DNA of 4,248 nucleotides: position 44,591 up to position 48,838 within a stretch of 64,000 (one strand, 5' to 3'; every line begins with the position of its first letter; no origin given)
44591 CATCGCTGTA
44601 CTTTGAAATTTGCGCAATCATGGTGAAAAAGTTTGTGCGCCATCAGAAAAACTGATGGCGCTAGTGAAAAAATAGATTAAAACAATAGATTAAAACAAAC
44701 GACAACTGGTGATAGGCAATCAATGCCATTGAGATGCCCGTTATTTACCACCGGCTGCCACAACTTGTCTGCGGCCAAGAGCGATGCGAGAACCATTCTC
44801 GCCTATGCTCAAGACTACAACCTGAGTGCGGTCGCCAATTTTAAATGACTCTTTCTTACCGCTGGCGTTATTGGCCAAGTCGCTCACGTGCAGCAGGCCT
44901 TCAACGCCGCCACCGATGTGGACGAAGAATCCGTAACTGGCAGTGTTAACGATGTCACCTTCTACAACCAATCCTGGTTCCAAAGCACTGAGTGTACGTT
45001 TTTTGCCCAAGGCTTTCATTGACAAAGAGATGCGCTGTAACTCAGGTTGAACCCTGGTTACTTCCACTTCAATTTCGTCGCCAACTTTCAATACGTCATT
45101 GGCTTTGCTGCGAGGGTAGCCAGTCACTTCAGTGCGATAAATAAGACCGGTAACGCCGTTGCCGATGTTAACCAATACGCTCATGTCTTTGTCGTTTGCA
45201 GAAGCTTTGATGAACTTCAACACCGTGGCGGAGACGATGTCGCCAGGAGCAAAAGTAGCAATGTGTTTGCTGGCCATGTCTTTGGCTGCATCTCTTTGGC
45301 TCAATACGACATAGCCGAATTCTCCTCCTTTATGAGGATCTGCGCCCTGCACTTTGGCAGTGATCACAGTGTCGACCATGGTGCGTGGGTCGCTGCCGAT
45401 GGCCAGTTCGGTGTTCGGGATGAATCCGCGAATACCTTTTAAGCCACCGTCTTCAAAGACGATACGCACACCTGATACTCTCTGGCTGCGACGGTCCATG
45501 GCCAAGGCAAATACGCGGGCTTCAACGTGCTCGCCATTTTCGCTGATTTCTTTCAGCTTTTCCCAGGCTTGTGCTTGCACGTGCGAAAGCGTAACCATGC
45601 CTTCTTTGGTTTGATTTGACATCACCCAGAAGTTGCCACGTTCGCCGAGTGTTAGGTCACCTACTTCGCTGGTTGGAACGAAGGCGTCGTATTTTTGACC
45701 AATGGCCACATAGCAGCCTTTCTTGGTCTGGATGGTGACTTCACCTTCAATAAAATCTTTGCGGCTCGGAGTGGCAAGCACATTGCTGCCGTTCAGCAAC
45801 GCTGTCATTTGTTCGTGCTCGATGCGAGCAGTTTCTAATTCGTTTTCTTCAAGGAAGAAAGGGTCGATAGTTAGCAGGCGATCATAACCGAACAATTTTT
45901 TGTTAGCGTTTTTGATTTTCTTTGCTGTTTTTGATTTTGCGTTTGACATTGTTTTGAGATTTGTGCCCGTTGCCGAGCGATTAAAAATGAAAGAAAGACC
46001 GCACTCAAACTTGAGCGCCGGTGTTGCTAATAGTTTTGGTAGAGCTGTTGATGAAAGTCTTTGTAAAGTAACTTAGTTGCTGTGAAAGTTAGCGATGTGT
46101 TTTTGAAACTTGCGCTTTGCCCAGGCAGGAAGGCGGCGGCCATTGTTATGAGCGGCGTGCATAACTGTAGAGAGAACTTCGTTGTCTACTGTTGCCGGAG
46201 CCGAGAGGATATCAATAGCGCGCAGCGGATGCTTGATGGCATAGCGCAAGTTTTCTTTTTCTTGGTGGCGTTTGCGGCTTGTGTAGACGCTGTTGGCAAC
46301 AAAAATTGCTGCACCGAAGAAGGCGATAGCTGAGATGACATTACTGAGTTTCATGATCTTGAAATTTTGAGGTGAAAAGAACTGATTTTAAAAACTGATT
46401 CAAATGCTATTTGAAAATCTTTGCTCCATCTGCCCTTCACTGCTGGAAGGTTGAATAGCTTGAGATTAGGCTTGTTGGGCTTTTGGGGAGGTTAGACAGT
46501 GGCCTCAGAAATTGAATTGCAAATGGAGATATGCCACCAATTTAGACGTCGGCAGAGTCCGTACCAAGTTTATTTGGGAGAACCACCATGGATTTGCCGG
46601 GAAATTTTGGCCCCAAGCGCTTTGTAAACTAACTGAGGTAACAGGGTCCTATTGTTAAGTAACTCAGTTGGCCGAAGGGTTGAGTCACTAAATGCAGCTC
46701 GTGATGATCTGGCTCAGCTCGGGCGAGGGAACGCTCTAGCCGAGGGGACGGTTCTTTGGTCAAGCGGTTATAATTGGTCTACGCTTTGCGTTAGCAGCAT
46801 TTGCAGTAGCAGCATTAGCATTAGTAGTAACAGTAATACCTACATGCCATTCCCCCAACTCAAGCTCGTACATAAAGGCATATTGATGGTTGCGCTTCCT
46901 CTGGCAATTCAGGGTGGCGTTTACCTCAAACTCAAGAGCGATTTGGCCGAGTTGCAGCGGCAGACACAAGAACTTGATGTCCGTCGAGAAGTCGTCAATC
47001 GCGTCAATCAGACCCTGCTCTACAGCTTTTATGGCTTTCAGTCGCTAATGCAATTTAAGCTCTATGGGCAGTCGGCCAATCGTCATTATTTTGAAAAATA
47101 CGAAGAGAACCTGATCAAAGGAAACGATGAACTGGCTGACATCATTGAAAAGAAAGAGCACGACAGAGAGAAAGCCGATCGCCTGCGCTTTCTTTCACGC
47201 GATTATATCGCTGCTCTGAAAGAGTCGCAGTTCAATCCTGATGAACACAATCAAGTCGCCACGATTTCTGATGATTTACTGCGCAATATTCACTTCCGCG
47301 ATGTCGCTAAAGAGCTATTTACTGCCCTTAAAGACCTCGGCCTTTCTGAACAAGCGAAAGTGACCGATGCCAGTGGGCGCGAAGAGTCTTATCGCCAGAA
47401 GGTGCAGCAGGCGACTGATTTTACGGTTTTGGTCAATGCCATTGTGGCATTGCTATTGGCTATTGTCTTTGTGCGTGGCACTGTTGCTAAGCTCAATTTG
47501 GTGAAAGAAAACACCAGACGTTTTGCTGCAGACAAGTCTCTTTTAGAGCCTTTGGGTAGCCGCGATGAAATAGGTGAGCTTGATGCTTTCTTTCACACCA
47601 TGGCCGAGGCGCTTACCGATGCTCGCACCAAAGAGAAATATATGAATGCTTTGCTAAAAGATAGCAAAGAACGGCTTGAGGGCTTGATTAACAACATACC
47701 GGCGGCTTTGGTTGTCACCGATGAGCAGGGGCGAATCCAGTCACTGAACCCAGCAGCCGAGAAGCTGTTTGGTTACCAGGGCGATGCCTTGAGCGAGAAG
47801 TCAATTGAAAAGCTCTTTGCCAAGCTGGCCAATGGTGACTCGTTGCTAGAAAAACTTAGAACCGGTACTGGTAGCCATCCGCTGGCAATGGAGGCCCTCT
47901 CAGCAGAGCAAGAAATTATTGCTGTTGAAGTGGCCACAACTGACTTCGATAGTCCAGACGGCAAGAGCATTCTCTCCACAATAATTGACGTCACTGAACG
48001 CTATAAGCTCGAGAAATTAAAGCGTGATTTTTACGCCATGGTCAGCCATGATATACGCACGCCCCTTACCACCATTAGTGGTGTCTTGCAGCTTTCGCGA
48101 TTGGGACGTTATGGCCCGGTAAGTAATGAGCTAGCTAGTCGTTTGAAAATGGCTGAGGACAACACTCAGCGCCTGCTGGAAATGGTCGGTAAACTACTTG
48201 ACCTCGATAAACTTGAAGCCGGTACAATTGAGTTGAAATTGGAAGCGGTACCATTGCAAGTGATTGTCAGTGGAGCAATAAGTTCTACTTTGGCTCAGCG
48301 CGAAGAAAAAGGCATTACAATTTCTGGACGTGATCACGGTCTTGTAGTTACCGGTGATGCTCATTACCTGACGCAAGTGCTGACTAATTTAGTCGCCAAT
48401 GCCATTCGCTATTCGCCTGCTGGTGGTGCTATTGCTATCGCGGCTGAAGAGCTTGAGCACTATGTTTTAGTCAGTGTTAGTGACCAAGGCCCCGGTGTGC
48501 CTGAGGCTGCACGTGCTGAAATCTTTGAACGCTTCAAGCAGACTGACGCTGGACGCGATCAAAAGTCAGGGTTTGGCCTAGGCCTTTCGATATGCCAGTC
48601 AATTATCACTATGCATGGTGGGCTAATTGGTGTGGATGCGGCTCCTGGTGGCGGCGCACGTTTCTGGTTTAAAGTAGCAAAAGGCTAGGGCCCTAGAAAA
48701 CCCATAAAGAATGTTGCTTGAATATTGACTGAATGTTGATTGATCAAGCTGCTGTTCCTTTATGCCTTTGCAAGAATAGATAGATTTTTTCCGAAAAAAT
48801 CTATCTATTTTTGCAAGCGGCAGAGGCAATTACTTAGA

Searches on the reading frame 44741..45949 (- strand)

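Call 59: search_protein_families(library=pfam, proteins=[window:44741-45949:-], max_evalue=0.0001)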
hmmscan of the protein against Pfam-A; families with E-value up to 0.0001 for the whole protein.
window:44741-45949:- (402 aa): 1 family
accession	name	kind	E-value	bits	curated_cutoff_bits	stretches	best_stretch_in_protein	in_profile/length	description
PF00575.29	S1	-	8.7e-34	116.2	22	2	324-394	3-74/74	S1 RNA binding domain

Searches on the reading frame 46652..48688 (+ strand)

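Call 59: search_protein_families(library=pfam, proteins=[window:46652-48688:+], max_evalue=0.0001)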
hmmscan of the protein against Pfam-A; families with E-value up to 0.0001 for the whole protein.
window:46652-48688:+ (678 aa): 6 families
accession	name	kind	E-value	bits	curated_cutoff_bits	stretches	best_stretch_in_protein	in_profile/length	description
PF02518.31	HATPase_c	-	3.2e-26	92.4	26.4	1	568-675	1-107/111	Histidine kinase-, DNA gyrase B-, and HSP90-like ATPase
PF00512.31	HisKA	-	2.3e-15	56.8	26.9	1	457-524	2-66/66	His Kinase A (phospho-acceptor) domain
PF00989.32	PAS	-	6.8e-11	42.6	22.6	1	340-447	1-113/113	PAS fold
PF13188.13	PAS_8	-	5.6e-09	36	21.8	1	340-390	1-48/65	PAS domain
PF13426.13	PAS_9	-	6.9e-09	36.4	27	1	351-449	2-103/103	PAS domain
PF08448.16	PAS_4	-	7.3e-07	29.8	23.1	1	347-451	2-109/110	PAS fold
